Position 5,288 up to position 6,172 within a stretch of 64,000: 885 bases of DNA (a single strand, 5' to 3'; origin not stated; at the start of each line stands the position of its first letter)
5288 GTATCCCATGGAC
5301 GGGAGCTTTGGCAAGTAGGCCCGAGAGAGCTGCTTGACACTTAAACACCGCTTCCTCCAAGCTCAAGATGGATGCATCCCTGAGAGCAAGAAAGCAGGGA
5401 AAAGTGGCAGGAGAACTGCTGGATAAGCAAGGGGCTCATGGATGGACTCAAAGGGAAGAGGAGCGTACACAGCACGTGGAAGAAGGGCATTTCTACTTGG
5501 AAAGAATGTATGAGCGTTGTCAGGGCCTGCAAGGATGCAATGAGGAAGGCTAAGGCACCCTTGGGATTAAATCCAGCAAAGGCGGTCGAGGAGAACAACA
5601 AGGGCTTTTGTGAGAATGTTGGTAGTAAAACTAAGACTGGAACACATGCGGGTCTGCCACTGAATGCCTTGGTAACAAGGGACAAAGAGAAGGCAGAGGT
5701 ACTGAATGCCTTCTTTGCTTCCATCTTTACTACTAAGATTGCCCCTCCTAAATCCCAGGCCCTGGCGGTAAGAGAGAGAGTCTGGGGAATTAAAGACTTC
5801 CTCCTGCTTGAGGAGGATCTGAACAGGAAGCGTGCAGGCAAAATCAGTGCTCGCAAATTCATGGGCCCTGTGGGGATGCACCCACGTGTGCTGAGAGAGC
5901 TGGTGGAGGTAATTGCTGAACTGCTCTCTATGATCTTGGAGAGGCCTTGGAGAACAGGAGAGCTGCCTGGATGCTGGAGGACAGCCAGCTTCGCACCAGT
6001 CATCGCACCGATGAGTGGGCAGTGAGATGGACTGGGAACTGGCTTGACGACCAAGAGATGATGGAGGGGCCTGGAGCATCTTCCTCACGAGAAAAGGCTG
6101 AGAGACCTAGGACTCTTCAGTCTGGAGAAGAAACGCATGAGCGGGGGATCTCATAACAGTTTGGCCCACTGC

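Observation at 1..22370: High-identity tandem-plus-inverted amplicon (~10 kb unit) carrying convergent PHF7-like gene copies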

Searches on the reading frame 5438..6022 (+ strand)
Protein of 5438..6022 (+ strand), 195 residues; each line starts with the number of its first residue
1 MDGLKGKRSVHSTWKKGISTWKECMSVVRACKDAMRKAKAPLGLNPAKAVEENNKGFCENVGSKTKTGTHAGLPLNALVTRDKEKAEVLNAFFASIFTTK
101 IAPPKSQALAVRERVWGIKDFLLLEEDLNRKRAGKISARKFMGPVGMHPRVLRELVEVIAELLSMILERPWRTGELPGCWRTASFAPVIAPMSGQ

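Call 9: search_protein_families(library=pfam, proteins=[window:5438-6022:+], max_evalue=0.01)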
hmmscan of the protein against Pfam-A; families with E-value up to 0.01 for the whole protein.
seq(195 aa): 0 families
